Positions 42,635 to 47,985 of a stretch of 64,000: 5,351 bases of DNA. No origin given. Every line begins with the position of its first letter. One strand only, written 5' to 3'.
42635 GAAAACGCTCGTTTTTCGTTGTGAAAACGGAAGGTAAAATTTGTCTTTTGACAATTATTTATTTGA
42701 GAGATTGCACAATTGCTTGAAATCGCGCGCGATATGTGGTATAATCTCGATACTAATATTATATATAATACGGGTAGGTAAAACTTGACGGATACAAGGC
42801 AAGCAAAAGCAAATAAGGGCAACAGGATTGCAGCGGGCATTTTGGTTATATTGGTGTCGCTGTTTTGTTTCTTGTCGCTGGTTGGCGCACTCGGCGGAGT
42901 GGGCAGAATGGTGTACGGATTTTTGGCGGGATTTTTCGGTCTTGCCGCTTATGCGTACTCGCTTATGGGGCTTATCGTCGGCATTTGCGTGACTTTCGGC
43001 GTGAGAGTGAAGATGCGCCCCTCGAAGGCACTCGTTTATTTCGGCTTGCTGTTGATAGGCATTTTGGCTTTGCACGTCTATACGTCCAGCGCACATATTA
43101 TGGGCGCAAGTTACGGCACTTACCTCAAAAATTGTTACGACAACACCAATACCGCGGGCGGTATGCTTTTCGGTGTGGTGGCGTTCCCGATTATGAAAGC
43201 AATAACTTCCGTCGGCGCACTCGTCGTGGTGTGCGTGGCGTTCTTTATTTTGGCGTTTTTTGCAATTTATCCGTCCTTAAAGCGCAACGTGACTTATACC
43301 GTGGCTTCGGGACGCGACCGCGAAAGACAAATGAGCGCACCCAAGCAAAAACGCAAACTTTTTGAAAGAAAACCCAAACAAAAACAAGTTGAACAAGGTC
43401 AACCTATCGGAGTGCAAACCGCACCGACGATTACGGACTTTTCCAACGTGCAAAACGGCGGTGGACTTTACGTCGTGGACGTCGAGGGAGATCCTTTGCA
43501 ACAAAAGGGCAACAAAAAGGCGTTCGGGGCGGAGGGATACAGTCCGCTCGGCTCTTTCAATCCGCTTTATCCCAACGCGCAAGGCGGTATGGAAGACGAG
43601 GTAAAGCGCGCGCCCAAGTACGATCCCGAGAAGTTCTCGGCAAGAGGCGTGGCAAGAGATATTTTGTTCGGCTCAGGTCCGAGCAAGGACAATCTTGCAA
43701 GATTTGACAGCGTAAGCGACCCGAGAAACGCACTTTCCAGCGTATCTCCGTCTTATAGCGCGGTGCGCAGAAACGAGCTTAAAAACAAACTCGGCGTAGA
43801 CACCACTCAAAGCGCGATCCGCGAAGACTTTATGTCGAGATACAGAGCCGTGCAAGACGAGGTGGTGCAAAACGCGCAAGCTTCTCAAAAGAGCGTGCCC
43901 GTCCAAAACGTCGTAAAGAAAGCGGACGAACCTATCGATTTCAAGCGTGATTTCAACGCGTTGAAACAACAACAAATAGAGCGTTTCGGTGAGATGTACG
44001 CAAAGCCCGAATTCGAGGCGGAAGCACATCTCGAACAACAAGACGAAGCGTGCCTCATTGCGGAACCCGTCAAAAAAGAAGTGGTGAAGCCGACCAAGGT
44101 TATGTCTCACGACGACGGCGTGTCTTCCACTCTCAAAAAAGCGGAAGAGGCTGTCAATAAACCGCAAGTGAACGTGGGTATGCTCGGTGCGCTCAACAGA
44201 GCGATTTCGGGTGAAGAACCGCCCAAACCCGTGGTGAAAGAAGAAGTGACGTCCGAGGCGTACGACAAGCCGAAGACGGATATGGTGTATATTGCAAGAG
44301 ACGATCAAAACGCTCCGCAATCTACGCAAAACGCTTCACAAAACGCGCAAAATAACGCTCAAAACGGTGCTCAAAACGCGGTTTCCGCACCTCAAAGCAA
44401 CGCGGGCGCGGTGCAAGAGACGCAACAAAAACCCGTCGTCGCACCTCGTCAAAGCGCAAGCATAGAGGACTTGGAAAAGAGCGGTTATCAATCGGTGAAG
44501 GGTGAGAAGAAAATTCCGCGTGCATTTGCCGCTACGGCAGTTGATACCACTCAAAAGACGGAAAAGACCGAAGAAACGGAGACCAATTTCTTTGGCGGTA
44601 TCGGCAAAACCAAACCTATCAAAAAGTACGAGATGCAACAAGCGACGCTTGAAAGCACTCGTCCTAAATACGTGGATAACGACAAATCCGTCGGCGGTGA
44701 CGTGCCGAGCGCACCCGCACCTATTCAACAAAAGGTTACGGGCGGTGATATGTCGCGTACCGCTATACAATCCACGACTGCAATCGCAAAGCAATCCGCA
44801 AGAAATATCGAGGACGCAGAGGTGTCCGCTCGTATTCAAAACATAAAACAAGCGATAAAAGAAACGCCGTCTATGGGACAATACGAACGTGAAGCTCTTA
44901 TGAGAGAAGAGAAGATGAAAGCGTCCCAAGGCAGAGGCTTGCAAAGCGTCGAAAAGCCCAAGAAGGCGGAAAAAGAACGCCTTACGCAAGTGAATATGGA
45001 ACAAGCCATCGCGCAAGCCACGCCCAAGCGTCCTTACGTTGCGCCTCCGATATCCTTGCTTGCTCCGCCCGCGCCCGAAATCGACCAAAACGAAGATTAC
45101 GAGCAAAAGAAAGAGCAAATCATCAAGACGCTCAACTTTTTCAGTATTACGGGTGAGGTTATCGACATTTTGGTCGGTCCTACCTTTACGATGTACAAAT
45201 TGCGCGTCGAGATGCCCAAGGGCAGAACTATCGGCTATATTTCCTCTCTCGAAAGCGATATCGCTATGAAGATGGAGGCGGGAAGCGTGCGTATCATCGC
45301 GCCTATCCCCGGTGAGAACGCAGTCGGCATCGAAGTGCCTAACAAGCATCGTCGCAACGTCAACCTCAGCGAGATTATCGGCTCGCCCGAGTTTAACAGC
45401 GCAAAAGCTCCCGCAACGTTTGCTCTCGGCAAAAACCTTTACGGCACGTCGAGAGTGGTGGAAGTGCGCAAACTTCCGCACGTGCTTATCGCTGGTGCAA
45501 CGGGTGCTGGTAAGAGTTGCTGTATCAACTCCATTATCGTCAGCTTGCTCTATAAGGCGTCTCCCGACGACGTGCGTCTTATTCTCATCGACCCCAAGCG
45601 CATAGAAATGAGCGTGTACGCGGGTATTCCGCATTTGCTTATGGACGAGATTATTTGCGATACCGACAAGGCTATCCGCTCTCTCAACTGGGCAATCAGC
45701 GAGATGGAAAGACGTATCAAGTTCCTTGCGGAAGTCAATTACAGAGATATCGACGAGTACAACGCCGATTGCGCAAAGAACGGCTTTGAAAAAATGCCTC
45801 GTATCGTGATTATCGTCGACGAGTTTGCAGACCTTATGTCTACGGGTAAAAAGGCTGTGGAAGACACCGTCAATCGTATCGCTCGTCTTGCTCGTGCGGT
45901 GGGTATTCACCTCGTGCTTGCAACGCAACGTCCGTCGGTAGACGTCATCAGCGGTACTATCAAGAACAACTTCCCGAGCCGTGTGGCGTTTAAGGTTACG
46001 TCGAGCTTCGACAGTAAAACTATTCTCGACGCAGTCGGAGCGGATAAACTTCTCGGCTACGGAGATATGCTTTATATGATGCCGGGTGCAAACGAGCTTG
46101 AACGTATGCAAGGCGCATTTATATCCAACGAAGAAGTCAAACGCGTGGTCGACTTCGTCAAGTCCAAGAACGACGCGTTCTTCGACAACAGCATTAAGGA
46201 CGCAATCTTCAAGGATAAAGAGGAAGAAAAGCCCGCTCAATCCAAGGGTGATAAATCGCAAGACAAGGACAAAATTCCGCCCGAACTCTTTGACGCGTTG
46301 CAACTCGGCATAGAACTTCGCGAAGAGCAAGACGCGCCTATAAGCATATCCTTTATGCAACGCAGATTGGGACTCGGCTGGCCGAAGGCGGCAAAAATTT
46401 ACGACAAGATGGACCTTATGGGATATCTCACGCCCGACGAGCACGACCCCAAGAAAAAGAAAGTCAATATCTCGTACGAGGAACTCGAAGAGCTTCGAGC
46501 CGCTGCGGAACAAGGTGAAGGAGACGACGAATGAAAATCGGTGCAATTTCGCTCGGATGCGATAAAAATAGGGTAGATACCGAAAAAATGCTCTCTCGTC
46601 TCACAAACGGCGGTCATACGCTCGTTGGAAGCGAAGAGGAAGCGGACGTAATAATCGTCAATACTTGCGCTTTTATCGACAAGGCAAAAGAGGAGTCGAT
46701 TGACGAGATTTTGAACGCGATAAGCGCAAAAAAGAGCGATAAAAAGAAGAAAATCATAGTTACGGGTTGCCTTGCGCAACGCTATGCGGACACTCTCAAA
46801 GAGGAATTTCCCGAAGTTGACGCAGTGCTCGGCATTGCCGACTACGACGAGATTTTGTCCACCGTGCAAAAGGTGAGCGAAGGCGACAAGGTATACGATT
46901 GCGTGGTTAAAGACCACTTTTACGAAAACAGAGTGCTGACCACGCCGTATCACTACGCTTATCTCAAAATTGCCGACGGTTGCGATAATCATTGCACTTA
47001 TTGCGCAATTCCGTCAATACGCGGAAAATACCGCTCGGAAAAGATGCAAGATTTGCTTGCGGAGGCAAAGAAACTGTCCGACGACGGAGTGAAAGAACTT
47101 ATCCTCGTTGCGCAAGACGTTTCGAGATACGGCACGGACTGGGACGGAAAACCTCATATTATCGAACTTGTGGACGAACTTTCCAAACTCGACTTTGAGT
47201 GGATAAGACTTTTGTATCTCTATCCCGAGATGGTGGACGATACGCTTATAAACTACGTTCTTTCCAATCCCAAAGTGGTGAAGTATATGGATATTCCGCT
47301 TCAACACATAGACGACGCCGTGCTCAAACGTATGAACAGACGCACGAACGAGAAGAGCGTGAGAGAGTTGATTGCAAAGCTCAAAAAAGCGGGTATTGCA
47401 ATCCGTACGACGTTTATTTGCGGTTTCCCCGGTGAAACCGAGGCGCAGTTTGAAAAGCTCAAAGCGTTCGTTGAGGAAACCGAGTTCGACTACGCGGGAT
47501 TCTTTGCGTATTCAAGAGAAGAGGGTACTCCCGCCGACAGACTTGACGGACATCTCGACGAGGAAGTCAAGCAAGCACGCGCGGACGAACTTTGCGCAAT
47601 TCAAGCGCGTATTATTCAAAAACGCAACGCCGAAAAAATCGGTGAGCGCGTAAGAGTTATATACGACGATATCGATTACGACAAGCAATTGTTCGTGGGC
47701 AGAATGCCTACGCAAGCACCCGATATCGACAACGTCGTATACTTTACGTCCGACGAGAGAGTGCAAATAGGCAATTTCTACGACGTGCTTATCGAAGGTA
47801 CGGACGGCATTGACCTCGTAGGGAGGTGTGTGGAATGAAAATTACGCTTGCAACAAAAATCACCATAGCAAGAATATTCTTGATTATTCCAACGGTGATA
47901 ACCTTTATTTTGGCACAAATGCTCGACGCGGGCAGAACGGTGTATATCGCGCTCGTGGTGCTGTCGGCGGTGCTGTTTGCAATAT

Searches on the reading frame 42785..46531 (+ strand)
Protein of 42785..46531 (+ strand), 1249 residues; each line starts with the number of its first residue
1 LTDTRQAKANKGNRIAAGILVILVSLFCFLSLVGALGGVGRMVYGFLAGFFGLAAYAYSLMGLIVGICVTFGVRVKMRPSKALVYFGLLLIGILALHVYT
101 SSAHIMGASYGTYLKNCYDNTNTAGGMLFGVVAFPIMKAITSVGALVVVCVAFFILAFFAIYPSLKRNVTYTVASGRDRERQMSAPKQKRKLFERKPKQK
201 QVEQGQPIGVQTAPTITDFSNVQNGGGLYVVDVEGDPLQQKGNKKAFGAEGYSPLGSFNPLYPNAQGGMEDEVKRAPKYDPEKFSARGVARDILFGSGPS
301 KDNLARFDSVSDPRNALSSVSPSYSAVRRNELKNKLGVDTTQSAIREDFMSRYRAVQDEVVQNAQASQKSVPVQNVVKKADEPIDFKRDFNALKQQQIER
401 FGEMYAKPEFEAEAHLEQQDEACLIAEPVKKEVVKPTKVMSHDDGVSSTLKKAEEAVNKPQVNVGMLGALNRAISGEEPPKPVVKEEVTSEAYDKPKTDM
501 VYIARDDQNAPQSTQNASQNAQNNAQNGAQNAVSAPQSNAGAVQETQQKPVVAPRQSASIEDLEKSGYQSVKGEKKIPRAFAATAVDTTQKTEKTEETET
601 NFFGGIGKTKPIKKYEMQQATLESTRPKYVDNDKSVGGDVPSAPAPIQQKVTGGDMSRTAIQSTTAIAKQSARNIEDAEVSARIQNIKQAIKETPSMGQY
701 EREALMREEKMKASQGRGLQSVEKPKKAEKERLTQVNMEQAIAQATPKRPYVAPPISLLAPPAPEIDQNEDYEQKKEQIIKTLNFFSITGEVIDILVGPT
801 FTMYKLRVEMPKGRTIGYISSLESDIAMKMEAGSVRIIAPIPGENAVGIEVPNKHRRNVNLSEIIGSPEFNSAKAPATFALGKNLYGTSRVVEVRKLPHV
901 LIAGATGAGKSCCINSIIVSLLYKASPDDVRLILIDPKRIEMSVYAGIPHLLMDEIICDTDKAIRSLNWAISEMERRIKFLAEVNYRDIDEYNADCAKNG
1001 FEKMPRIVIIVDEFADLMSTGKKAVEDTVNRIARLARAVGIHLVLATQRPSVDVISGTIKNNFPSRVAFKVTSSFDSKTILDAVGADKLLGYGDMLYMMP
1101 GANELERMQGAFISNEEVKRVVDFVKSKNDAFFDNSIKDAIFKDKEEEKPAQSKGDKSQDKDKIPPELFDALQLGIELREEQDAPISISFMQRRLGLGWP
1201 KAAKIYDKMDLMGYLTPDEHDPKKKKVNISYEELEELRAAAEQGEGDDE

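Call 66: search_protein_families(library=pfam, proteins=[window:42785-46531:+], max_evalue=1e-8)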
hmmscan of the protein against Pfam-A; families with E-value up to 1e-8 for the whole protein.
window:42785-46531:+ (1249 aa): 2 families
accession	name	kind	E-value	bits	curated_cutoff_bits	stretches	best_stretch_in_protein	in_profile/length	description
PF01580.24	FtsK_SpoIIIE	-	5.6e-52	176.8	24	1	861-1052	2-221/221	FtsK/SpoIIIE family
PF17854.6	FtsK_alpha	-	5e-22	78.4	22.9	1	754-853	2-101/101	FtsK alpha domain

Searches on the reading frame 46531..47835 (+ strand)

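Call 66: search_protein_families(library=pfam, proteins=[window:46531-47835:+], max_evalue=1e-8)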
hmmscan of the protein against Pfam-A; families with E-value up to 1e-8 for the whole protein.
window:46531-47835:+ (435 aa): 3 families
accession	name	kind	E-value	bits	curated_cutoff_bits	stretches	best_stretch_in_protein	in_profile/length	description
PF00919.26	UPF0004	-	1.4e-29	102.4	27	1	3-101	2-98/98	Uncharacterized protein family UPF0004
PF04055.27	Radical_SAM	-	3.9e-26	92.6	29.5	1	147-313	3-165/166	Radical SAM superfamily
PF18693.7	TRAM_2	-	3.3e-16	59.7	27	1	370-434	1-63/63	TRAM domain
